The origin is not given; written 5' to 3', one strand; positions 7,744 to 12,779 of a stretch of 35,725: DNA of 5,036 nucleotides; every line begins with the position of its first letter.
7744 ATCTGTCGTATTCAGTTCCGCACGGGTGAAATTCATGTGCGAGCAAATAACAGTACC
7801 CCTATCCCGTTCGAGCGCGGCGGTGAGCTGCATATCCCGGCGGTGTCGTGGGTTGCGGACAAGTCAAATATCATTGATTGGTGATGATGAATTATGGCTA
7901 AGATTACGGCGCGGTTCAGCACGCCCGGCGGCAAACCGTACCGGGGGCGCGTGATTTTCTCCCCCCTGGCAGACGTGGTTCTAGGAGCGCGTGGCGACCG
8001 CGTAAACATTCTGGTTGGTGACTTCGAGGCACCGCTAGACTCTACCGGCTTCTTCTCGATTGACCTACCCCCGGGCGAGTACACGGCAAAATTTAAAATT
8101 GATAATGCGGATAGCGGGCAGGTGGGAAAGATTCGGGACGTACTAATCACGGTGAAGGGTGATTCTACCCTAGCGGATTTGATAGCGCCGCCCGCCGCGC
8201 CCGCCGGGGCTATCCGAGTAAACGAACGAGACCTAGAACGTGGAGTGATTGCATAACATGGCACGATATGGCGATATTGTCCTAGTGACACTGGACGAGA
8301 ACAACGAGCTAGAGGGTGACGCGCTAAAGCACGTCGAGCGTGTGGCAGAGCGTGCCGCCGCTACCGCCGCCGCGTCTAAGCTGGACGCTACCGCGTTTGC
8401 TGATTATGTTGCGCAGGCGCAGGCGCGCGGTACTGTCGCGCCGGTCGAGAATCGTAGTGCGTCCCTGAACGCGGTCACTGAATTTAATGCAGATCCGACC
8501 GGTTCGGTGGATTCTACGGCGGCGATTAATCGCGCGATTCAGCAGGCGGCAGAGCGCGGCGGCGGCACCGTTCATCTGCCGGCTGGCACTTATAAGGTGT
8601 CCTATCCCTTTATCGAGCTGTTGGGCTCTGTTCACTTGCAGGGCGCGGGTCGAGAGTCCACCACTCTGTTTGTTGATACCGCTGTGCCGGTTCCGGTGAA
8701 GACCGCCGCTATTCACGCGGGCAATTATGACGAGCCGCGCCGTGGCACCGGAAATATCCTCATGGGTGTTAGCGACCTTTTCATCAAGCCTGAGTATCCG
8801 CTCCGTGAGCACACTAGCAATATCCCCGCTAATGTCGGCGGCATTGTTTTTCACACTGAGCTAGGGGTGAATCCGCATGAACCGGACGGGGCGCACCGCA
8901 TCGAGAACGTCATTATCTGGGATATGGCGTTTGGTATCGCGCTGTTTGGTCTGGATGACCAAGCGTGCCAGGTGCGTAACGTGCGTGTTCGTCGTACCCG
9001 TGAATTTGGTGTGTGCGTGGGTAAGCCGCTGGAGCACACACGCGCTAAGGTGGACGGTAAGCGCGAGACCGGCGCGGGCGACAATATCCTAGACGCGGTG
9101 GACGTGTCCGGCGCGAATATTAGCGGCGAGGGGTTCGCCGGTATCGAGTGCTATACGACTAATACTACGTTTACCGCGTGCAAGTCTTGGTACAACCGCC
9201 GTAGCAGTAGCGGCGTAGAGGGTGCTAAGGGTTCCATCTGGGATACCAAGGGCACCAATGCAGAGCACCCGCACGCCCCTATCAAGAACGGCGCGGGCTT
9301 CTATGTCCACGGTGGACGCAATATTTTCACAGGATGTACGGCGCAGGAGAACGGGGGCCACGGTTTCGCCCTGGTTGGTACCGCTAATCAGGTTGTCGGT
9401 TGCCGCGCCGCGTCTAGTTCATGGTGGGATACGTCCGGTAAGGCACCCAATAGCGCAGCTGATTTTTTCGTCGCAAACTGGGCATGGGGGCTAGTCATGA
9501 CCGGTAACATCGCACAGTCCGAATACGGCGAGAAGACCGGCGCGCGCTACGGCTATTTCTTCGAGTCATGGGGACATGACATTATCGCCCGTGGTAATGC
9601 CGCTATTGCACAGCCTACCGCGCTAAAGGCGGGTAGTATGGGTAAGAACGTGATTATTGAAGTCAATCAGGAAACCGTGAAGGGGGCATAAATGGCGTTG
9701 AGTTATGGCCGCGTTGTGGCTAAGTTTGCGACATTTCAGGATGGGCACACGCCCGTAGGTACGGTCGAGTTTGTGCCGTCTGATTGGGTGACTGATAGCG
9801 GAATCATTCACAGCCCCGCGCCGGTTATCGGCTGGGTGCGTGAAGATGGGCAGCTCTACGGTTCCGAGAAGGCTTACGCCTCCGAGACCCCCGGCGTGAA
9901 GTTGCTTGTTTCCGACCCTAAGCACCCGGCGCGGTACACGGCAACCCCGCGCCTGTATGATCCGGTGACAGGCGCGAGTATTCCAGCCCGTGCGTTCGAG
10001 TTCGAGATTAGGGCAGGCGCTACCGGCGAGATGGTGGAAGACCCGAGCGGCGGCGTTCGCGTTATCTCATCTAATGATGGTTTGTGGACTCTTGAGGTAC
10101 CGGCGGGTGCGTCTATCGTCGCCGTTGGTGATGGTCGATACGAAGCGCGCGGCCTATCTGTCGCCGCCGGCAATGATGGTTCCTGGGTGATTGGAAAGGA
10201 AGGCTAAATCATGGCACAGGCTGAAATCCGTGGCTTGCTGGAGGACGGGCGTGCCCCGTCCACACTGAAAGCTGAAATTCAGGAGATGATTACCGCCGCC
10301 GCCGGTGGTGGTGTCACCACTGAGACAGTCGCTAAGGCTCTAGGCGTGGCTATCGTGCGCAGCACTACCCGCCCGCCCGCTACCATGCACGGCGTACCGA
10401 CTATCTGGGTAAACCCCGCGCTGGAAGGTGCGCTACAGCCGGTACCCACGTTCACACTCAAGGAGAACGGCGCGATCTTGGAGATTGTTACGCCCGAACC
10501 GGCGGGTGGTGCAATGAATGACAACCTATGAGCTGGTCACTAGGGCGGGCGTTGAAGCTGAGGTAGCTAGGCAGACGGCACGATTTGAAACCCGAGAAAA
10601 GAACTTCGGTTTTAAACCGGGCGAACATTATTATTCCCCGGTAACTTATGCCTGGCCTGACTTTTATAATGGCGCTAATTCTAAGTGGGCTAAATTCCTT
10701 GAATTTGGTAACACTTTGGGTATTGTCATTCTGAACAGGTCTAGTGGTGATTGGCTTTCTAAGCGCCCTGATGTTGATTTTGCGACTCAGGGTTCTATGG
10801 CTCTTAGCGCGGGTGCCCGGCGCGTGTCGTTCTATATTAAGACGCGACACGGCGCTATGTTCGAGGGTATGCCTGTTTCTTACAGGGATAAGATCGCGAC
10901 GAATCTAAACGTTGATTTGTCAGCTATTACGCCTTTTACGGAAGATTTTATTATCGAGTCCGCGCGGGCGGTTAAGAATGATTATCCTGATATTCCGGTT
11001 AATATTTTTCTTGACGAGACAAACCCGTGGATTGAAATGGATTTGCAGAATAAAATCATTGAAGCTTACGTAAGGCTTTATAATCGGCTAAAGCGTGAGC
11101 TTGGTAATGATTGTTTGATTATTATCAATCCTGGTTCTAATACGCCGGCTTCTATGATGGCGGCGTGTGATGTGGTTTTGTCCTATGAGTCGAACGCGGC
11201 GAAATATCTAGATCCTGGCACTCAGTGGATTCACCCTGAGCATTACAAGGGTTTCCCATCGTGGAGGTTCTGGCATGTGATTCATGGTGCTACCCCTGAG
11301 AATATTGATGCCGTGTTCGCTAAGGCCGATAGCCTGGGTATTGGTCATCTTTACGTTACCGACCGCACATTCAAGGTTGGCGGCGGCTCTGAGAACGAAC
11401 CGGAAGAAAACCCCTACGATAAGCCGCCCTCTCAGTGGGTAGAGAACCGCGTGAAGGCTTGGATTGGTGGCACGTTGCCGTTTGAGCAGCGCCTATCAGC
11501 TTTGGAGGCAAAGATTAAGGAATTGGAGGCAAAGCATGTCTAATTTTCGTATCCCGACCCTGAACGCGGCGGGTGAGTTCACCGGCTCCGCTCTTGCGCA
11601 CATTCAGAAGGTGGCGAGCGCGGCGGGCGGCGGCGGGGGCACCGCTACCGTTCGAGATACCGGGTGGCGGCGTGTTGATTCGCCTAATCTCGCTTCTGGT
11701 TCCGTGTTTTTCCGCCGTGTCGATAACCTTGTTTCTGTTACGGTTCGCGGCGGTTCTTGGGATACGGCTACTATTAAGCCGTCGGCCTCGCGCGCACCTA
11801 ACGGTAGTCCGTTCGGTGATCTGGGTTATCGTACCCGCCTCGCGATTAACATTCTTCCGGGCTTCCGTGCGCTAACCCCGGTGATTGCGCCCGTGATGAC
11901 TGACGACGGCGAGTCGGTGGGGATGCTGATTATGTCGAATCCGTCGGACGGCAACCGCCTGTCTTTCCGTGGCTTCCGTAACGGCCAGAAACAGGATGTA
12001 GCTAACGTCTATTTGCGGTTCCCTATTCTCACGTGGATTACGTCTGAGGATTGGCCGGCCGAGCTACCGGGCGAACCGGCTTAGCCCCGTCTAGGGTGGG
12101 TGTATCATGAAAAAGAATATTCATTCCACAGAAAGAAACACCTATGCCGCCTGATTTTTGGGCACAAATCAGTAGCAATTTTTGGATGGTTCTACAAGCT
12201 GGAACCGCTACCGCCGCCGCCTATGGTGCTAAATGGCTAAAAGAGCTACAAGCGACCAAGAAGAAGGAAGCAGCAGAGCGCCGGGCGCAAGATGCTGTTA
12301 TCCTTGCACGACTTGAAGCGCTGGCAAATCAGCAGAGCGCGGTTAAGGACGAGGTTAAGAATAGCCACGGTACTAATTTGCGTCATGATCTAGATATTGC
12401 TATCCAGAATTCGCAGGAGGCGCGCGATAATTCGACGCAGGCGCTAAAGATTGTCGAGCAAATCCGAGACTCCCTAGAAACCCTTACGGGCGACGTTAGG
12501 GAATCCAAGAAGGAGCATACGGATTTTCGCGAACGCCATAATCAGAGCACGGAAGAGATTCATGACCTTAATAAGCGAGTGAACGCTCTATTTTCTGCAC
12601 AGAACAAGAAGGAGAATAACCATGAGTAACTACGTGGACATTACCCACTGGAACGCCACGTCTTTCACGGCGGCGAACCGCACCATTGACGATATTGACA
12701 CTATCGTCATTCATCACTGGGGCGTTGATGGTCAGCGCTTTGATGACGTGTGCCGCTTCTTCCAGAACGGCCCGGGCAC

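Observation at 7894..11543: Two different predicted glycan-degrading enzymes in one tail module, each preceded by a small protein with a similar N-terminus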

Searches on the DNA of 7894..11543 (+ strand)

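Call 5: search_dna_similar(query=window:7894-11543:+, collection=phages, mode=near, max_rows=20)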
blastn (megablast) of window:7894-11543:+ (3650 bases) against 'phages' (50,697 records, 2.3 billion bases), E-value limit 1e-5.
No match.

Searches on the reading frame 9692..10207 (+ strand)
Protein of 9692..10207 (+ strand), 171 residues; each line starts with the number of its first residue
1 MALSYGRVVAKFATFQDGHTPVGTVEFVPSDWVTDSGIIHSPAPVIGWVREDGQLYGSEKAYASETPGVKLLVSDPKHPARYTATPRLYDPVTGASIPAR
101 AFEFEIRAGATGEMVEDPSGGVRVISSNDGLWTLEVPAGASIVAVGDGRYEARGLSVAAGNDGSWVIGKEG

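Call 3: search_protein_families(library=pfam, proteins=[window:9692-10207:+], max_evalue=0.1)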
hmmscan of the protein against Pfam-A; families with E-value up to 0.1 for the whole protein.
window:9692-10207:+ (171 aa): 0 families

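Call 4: search_protein_families(library=phrogs, proteins=[window:9692-10207:+], max_evalue=0.01)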
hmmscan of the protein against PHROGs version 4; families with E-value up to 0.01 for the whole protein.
window:9692-10207:+ (171 aa): 0 families

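Call 50: search_protein_families(library=phrogs, proteins=[window:9692-10207:+], max_evalue=10)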
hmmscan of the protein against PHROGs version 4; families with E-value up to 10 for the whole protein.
window:9692-10207:+ (171 aa): 0 families

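Call 64: search_protein_representatives(protein=window:9692-10207:+)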
Query: 171 residues. Proteins with E-value up to 0.001 (for the whole library): 9; up to 1e-10: 5; up to 1e-30: 4. The best 9 are listed.
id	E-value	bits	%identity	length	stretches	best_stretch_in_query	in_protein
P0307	1.6e-107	373.1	99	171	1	1-171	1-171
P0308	4.7e-48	179.5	86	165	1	1-99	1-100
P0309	1.0e-37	145.8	47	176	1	4-169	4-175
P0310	4.2e-33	130.8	50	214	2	4-116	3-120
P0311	8.3e-11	58.2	37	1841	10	119-161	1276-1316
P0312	1.3e-08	51.1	37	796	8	123-163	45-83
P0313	6.0e-07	45.7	59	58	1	4-47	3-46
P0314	5.6e-05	39.3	28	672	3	37-122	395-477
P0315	7.3e-04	35.6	29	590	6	68-100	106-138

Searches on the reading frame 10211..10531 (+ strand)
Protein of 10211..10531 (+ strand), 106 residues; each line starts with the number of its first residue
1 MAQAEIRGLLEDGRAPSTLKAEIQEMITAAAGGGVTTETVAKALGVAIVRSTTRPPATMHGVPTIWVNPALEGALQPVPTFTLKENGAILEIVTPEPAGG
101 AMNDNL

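Call 3: search_protein_families(library=pfam, proteins=[window:10211-10531:+], max_evalue=0.1)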
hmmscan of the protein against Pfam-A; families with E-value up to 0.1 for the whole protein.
window:10211-10531:+ (106 aa): 0 families

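Call 4: search_protein_families(library=phrogs, proteins=[window:10211-10531:+], max_evalue=0.01)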
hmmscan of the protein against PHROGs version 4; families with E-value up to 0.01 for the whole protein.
window:10211-10531:+ (106 aa): 0 families

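Call 50: search_protein_families(library=phrogs, proteins=[window:10211-10531:+], max_evalue=10)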
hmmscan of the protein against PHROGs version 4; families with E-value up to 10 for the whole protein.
window:10211-10531:+ (106 aa): 2 families
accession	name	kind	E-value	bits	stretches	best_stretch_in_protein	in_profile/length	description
phrog_686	-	DNA, RNA and nucleotide metabolism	0.017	16.4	1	17-47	31-61/76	HTH DNA binding protein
phrog_3657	-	unknown function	0.17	11.9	1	2-53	179-229/289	-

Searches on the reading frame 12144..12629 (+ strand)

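Call 3: search_protein_families(library=pfam, proteins=[window:12144-12629:+], max_evalue=0.1)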
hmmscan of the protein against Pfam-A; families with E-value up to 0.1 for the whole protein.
window:12144-12629:+ (161 aa): 4 families
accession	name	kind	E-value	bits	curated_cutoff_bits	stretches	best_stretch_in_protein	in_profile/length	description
PF01105.29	EMP24_GP25L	-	0.0021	18.6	25.9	1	73-149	81-158/182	emp24/gp25L/p24 family/GOLD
PF10874.13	DUF2746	-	0.03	15.2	23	1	62-104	38-80/101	Protein of unknown function (DUF2746)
PF15397.11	DUF4618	-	0.042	13.7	34.9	1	49-152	121-222/258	Domain of unknown function (DUF4618)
PF08581.15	Tup_N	-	0.061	14.1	28.7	1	104-159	6-61/77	Tup N-terminal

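Call 4: search_protein_families(library=phrogs, proteins=[window:12144-12629:+], max_evalue=0.01)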
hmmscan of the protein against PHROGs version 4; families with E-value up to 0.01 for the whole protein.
window:12144-12629:+ (161 aa): 3 families
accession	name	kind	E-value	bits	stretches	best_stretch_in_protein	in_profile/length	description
phrog_404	-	tail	2.5e-10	41.4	1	16-134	21-112/118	minor tail protein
phrog_3534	-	unknown function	0.0004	21.4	1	57-134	40-110/117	-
phrog_15808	-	unknown function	0.0088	17.1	0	58-149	49-136/142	-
